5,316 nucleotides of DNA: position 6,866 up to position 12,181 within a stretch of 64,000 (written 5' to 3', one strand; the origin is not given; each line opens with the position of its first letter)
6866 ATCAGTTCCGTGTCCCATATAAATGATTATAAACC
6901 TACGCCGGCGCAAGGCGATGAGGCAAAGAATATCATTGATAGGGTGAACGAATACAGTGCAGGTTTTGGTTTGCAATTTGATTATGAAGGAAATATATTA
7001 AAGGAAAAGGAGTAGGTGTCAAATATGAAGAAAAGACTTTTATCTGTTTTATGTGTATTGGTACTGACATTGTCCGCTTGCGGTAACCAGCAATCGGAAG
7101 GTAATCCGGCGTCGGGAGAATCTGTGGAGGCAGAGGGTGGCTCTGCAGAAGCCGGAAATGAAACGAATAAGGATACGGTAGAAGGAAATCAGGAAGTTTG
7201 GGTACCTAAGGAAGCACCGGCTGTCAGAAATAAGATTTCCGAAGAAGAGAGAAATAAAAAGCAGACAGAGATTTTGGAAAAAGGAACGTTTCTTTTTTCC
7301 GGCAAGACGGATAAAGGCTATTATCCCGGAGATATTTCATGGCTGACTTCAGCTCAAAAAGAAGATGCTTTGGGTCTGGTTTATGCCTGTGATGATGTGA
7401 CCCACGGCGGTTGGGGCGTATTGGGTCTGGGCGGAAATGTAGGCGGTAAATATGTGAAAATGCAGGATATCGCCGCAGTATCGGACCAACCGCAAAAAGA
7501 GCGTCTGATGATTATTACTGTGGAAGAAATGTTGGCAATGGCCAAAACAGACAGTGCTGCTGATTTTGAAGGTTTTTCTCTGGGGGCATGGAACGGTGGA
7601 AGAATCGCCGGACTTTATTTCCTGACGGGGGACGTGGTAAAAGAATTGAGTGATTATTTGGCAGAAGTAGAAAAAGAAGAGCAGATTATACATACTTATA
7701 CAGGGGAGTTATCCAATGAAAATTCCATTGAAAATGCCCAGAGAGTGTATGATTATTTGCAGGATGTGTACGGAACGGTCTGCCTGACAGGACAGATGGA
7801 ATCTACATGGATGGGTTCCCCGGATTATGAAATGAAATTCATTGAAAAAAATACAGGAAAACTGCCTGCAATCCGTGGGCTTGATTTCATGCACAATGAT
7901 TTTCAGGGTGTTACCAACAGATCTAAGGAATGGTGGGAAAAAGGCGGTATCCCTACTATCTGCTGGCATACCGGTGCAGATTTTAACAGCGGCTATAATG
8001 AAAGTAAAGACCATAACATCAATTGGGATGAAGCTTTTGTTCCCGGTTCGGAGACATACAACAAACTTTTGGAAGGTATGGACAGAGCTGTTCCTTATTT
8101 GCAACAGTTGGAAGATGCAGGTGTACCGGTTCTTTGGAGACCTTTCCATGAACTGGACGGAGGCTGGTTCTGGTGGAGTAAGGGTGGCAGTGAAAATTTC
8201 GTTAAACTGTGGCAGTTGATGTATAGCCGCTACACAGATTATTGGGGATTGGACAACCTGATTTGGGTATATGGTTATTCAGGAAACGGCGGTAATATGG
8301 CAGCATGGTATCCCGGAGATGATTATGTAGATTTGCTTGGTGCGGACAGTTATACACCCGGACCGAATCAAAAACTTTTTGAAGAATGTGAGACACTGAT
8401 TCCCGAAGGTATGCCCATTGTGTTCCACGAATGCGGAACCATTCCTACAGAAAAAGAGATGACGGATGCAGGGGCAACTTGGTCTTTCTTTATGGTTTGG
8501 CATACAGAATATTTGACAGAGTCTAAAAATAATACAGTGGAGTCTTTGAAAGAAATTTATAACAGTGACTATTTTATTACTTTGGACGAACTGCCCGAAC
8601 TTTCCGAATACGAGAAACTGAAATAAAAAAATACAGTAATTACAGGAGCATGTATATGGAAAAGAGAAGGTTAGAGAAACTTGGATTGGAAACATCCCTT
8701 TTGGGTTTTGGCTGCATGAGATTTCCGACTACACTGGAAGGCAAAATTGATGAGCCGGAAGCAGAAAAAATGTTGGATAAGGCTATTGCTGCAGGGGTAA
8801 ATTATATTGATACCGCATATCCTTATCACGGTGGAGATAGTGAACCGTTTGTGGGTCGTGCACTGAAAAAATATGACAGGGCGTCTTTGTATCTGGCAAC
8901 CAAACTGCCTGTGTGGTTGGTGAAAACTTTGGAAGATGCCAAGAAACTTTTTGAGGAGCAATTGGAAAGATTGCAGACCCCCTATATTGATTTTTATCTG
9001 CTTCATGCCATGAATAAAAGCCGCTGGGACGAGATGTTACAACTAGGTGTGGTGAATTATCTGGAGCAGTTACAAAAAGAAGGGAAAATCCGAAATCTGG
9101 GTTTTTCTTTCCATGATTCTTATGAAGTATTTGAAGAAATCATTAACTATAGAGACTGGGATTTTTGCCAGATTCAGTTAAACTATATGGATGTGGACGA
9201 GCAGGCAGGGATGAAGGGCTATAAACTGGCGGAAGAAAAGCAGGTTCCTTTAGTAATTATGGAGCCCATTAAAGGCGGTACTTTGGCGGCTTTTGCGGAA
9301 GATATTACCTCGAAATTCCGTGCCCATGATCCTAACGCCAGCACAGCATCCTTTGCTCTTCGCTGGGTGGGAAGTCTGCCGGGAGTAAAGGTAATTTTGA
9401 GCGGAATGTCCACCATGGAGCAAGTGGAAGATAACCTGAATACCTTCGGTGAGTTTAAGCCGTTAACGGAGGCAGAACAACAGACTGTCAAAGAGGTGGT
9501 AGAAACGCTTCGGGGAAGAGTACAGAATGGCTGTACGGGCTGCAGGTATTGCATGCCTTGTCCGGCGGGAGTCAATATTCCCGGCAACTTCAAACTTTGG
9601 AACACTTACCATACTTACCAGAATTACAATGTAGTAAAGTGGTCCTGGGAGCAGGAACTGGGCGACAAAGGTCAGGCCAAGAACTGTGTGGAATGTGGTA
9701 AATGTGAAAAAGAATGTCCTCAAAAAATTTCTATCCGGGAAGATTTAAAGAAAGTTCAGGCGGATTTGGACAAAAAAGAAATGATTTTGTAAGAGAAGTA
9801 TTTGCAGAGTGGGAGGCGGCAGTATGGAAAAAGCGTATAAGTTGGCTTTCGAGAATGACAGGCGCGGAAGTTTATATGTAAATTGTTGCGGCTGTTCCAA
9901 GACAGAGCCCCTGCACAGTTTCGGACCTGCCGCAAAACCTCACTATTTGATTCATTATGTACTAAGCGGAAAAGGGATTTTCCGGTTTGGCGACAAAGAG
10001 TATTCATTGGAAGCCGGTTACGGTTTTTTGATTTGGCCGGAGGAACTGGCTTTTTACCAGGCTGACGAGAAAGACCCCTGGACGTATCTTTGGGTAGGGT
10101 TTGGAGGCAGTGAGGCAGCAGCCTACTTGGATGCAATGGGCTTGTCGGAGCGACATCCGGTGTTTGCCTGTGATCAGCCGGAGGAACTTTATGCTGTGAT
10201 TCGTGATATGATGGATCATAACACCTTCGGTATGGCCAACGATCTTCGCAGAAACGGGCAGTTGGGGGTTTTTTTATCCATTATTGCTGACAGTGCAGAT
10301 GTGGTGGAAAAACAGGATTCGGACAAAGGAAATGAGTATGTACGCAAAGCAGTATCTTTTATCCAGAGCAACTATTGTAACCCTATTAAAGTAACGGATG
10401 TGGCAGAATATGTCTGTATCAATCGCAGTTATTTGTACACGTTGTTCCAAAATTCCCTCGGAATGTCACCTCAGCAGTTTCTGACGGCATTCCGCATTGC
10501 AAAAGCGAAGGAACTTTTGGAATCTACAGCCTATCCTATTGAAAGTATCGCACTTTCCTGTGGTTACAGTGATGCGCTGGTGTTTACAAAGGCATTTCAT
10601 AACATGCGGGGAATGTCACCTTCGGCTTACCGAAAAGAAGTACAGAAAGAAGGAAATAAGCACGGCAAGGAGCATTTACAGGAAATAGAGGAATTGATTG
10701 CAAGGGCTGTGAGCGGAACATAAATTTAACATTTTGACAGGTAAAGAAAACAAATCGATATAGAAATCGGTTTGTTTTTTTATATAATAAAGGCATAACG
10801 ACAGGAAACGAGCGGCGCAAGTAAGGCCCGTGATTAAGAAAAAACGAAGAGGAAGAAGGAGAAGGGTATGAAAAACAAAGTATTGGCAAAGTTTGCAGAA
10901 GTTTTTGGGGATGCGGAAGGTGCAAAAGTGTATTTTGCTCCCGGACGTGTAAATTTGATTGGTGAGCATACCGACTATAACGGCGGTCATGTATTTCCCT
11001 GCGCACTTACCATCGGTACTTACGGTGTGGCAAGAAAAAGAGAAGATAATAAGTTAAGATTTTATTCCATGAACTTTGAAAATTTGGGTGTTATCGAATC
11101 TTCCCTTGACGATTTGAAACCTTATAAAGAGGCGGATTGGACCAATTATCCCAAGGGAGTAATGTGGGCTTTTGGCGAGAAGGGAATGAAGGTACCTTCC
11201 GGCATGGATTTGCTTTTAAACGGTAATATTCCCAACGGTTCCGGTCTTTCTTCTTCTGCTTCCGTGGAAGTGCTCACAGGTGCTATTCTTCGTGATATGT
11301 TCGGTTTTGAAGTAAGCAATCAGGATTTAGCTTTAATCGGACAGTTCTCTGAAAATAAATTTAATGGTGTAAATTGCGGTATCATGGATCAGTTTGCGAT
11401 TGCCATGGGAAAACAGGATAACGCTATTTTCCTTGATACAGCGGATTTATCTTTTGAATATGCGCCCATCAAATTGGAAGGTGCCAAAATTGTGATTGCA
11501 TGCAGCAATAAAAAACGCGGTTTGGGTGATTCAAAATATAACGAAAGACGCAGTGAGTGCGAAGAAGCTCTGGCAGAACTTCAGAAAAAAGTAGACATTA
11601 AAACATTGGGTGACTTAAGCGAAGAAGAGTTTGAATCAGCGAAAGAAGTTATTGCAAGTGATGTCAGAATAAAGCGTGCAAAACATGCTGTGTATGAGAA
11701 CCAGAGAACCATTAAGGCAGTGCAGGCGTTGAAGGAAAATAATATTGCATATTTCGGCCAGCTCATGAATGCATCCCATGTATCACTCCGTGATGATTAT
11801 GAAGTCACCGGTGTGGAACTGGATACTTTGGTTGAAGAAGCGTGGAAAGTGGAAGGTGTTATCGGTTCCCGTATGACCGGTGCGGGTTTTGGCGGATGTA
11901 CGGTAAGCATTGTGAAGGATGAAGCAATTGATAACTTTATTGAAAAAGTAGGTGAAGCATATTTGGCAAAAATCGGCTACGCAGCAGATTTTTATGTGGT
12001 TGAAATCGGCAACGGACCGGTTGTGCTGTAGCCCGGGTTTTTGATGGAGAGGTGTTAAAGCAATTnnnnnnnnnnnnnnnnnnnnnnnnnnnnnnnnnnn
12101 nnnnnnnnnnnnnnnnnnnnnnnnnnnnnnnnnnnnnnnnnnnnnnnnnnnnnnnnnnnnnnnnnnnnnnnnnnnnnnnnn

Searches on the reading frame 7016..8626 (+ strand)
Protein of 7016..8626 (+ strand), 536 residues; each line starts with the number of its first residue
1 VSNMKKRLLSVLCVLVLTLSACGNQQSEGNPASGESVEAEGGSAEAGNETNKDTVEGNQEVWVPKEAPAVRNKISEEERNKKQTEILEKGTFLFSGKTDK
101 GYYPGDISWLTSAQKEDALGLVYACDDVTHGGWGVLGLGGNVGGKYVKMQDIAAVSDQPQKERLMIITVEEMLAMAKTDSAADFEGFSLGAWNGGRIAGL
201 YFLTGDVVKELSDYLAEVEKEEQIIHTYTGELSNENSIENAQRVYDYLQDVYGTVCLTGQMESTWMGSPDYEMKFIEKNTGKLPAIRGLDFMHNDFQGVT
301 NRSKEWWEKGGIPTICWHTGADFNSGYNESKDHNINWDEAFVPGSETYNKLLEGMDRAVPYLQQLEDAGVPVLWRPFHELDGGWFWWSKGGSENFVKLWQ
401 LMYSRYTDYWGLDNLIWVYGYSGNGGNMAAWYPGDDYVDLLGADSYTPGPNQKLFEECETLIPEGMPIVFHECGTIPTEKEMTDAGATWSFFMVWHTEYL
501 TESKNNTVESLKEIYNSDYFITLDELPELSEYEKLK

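Call 50: search_protein_families(library=pfam, proteins=[window:7016-8626:+], max_evalue=0.00001)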
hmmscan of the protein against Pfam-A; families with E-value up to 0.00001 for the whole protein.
window:7016-8626:+ (536 aa): 1 family
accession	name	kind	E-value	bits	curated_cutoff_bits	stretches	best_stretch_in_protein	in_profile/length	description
PF02156.21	Glyco_hydro_26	-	1.5e-50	172.8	20.2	1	235-525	3-311/311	Glycosyl hydrolase family 26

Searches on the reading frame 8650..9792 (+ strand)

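Call 50: search_protein_families(library=pfam, proteins=[window:8650-9792:+], max_evalue=0.00001)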
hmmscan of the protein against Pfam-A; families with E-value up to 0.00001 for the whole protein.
window:8650-9792:+ (380 aa): 4 families
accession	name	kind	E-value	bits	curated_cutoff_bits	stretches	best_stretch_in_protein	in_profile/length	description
PF00248.27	Aldo_ket_red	-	1.2e-43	149.7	24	1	18-284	2-290/291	Aldo/keto reductase family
PF13187.11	Fer4_9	-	5.7e-10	39.5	27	1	295-359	2-50/52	4Fe-4S dicluster domain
PF13534.11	Fer4_17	-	1.8e-08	35.3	22.2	1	295-360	2-60/61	4Fe-4S dicluster domain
PF13183.11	Fer4_8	-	1.9e-06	28.8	27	1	293-360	3-68/68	4Fe-4S dicluster domain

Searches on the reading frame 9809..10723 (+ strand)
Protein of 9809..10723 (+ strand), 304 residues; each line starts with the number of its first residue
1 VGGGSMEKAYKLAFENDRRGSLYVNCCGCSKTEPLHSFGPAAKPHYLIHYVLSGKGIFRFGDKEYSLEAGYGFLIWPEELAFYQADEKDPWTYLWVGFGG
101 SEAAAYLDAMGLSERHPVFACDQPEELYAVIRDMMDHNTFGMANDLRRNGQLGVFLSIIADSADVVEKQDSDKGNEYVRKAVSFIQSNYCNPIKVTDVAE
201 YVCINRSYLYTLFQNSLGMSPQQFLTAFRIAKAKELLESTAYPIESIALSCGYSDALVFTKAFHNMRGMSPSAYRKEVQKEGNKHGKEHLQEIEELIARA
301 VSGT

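Call 50: search_protein_families(library=pfam, proteins=[window:9809-10723:+], max_evalue=0.00001)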
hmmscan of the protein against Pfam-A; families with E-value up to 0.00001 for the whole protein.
window:9809-10723:+ (304 aa): 3 families
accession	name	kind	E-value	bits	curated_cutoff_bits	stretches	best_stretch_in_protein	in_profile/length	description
PF02311.25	AraC_binding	-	2e-23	83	21.1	1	27-135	5-113/135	AraC-like ligand binding domain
PF12833.13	HTH_18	-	1.6e-22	80.1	33.6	1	199-276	2-79/80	Helix-turn-helix domain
PF00165.29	HTH_AraC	-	1.4e-19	70.2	26.6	2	185-226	1-42/42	Bacterial regulatory helix-turn-helix proteins, AraC family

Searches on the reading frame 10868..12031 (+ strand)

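Call 50: search_protein_families(library=pfam, proteins=[window:10868-12031:+], max_evalue=0.00001)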
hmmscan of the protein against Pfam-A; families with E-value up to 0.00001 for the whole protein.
window:10868-12031:+ (387 aa): 3 families
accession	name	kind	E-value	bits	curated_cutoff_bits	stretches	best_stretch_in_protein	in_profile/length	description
PF10509.15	GalKase_gal_bdg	-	9.2e-23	80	23.1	1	7-57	1-49/49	Galactokinase galactose-binding signature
PF00288.32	GHMP_kinases_N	-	3.5e-20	72.5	22.3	1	93-182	1-87/87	GHMP kinases N terminal domain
PF08544.19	GHMP_kinases_C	-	1.7e-12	48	21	1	285-365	2-83/85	GHMP kinases C terminal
